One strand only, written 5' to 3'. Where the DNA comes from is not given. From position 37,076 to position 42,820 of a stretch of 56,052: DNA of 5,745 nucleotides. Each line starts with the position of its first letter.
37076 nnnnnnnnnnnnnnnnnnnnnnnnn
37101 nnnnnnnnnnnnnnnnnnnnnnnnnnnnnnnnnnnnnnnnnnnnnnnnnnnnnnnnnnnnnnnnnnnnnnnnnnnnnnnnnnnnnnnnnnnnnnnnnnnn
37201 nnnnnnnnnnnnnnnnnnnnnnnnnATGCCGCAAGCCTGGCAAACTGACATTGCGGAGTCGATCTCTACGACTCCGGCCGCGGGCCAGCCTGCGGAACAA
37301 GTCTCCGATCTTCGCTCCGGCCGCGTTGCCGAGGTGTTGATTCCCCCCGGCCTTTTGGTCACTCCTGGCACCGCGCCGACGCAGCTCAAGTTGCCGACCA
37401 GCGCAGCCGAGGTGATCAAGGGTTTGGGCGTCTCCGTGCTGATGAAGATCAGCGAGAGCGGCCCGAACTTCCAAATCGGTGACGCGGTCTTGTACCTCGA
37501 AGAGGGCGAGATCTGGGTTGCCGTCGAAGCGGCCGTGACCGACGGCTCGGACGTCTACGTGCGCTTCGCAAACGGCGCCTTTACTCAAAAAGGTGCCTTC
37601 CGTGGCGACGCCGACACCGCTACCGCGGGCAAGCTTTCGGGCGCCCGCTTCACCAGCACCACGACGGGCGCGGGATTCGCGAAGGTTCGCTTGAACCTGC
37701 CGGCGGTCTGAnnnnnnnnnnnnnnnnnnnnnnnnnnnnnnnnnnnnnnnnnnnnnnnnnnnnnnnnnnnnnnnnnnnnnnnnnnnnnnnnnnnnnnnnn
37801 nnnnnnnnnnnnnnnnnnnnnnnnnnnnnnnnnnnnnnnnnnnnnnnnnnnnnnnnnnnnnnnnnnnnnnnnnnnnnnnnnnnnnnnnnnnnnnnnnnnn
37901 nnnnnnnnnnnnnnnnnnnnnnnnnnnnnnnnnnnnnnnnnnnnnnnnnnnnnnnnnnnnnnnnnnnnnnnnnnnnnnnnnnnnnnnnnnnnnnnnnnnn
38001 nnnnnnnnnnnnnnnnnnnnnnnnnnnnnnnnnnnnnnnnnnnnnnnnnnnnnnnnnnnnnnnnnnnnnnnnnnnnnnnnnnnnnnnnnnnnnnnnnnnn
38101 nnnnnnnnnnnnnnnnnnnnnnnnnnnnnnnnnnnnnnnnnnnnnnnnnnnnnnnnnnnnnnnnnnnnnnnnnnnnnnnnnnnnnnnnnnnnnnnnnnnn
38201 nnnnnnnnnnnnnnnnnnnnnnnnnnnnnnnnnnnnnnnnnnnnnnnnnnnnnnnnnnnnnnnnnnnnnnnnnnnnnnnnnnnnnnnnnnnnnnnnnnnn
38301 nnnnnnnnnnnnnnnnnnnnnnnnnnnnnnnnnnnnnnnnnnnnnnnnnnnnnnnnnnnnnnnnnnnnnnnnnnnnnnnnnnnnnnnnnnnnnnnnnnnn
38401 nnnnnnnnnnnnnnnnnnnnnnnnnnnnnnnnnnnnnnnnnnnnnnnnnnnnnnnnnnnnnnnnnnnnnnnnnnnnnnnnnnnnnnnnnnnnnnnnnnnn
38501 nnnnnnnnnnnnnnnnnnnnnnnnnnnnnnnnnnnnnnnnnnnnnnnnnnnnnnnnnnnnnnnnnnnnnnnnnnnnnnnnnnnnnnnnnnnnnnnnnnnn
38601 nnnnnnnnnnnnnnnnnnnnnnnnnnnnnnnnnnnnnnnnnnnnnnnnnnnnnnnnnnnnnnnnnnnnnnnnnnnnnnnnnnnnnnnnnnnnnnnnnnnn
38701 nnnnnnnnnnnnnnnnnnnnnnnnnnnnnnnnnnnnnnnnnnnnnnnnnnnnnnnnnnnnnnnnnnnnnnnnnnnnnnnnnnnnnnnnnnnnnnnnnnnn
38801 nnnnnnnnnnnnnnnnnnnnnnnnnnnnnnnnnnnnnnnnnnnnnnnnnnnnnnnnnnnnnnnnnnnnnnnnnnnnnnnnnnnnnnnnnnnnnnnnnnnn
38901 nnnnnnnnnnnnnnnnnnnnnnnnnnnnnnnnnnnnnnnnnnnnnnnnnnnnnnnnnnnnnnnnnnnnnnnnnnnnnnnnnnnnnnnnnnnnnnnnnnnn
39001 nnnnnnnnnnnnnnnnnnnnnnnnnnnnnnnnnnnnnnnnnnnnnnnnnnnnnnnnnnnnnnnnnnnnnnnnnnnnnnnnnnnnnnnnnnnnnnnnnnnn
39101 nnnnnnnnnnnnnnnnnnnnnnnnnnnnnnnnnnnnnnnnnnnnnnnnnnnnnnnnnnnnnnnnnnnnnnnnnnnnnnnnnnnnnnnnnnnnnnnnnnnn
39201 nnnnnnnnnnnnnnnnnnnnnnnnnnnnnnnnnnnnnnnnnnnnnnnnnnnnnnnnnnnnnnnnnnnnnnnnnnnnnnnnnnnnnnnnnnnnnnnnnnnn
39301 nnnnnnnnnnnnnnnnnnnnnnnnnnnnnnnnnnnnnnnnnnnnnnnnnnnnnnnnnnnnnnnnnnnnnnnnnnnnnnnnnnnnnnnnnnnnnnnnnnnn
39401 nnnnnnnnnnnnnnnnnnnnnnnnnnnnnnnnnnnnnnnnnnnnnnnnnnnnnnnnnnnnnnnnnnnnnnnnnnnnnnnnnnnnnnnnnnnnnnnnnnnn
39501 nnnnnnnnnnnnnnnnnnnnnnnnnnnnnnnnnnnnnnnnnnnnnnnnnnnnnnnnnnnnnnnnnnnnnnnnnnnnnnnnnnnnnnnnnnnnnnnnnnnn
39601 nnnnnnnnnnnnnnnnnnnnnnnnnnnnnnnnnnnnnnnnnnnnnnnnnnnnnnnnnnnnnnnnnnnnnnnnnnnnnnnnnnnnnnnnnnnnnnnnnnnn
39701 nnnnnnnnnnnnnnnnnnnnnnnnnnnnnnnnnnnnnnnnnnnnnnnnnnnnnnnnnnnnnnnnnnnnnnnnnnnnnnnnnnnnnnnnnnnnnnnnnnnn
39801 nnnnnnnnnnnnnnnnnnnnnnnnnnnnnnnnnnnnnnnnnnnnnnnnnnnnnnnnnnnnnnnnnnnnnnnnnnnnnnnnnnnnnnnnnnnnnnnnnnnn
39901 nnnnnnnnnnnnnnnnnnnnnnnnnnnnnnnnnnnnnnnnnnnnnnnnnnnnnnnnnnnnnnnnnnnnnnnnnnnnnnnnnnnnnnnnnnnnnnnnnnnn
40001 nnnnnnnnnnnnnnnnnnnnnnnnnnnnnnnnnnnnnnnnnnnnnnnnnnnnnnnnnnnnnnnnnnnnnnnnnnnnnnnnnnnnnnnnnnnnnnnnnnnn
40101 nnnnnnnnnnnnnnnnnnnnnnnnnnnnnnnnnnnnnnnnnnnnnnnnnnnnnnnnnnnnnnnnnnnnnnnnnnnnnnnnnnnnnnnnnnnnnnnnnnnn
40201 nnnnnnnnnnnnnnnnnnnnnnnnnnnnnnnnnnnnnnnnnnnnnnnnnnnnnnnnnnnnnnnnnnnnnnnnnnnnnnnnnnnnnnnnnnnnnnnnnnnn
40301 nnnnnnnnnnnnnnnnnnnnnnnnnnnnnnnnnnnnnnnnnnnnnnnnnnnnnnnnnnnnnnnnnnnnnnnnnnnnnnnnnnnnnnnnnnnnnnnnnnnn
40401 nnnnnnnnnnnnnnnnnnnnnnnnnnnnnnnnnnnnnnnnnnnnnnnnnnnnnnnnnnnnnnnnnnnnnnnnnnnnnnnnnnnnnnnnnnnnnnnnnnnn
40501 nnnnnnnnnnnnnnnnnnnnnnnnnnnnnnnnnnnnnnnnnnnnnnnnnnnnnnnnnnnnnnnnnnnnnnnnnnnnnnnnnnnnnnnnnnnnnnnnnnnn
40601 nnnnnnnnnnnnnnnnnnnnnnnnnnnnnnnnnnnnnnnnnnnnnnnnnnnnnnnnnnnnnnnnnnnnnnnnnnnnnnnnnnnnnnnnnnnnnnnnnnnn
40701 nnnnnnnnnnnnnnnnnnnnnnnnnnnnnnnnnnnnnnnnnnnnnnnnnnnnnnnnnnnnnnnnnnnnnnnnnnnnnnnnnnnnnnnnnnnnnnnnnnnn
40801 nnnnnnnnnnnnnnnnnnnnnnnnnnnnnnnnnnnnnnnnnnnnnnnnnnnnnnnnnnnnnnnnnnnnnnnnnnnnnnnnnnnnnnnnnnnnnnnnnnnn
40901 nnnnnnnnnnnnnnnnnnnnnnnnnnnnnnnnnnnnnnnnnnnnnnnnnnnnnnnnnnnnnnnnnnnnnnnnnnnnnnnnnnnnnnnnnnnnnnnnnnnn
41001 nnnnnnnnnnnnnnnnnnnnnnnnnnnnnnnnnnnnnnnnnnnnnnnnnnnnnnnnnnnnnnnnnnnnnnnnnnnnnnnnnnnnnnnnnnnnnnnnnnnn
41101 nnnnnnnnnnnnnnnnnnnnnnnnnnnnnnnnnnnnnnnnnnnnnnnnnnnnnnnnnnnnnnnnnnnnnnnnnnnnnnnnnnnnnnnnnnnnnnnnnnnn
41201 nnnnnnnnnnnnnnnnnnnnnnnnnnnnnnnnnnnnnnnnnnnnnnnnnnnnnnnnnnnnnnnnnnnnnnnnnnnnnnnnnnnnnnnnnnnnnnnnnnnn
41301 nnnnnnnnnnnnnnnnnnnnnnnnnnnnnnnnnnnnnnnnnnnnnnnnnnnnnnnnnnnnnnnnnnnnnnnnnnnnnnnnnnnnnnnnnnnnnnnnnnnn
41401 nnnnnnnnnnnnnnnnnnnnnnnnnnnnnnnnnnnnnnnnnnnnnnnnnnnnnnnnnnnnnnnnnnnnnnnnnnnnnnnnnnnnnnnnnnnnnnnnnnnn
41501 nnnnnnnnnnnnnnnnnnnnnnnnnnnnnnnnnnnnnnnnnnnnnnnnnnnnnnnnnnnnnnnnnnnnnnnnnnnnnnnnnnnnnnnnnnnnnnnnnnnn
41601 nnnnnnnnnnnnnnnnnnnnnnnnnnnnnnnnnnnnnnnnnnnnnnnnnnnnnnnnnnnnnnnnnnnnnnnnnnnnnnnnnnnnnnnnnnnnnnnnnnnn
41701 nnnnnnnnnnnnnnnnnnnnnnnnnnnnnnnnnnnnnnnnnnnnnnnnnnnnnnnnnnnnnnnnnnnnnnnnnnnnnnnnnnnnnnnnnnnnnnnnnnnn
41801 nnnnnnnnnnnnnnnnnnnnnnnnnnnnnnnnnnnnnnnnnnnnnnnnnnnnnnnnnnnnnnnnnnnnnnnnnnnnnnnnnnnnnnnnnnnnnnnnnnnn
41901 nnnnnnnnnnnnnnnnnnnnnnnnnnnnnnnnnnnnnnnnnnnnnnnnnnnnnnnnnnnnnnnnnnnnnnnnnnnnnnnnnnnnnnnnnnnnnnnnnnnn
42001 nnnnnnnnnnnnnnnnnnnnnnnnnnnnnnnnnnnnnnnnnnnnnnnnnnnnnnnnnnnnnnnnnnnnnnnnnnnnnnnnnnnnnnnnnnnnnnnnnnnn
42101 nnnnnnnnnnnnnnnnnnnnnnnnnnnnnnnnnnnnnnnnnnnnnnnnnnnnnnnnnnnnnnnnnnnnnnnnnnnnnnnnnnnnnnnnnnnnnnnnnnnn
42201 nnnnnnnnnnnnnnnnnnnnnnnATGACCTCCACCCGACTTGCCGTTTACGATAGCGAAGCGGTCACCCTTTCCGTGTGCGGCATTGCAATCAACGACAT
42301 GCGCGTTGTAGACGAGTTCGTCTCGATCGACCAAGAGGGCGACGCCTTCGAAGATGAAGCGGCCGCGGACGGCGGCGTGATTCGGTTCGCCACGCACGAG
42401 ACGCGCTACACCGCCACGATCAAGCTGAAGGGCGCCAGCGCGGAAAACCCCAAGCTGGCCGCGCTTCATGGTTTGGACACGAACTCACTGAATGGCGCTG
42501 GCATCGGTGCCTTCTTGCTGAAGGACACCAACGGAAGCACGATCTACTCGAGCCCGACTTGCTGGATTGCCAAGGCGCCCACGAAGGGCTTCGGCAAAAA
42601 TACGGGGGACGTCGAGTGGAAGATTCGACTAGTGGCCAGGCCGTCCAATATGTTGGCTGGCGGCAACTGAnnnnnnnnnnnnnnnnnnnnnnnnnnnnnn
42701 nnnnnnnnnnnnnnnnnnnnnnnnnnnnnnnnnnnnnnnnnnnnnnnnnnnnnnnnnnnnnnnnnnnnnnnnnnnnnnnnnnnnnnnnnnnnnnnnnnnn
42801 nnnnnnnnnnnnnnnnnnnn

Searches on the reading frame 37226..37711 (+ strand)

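Call 11: search_protein_families(library=pfam, proteins=[window:37226-37711:+])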
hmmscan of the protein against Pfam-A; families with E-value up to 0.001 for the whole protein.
window:37226-37711:+ (161 aa): 2 families
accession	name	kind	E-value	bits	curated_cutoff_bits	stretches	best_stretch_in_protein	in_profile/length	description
PF22758.2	Phage_cement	-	1.2e-15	58.4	27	1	23-157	18-146/146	Structural cement protein (E217 gp24/Pam3 gp6)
PF23982.2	XM1_gp53_minor_capsid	-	0.00019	21.7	27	1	41-154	39-152/154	XM1 gp53 minor capsid protein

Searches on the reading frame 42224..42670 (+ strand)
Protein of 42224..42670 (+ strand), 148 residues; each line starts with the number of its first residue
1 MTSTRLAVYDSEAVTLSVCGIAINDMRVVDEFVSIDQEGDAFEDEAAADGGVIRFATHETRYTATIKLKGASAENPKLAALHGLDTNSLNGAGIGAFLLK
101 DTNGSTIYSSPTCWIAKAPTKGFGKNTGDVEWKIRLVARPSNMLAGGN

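Call 11: search_protein_families(library=pfam, proteins=[window:42224-42670:+])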
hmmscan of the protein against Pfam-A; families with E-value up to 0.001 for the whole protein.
window:42224-42670:+ (148 aa): 1 family
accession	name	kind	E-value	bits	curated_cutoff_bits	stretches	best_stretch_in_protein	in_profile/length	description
PF11681.13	KPP10_Orf10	-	3.8e-06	27.3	25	1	27-136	27-136/144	Bacteriophage KPP10, Structural protein ORF10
